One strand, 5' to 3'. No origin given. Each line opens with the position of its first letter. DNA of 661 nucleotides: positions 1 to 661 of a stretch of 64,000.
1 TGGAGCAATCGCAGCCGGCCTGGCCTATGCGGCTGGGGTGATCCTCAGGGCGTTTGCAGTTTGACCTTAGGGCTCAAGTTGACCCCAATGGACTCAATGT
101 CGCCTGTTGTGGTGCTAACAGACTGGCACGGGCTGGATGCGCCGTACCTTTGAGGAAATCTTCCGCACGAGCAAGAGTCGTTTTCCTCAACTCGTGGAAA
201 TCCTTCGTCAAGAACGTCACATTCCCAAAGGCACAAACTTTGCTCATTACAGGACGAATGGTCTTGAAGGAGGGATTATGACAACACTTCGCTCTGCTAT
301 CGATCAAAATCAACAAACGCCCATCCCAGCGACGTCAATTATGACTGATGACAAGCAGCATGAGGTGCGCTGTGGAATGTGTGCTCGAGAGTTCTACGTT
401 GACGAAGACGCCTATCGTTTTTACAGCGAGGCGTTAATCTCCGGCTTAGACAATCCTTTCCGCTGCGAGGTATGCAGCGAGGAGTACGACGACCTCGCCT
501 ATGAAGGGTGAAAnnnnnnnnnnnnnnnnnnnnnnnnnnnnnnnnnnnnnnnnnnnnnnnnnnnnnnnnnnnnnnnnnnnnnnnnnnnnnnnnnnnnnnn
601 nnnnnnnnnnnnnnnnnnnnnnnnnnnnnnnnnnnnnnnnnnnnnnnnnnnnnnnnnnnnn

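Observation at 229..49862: Unusually dense set of sigma-54 -24/-12 promoter matches in front of stress and anaerobic-metabolism operons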

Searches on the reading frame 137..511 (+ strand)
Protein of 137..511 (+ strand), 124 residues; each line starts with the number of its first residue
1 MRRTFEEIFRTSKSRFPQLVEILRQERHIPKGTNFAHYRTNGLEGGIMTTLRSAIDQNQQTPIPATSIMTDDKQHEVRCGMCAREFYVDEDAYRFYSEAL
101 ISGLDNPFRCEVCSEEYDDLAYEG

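Call 8: search_protein_families(library=pfam, proteins=[window:137-511:+])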
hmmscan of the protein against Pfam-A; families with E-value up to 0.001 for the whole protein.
window:137-511:+ (124 aa): 0 families

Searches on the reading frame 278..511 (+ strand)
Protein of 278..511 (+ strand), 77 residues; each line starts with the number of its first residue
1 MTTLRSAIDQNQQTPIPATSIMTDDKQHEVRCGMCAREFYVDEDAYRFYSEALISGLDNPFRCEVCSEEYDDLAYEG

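Call 30: search_protein_families(library=pfam, proteins=[window:278-511:+])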
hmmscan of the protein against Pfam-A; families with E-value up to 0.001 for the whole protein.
window:278-511:+ (77 aa): 1 family
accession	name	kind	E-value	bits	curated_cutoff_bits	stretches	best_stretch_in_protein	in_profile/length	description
PF23107.1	Zf-C2H2_ZNF451_C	-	0.00032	21.6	30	0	24-48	33-57/59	Two consecutive Zinc fingers C2H2 type, ZNF451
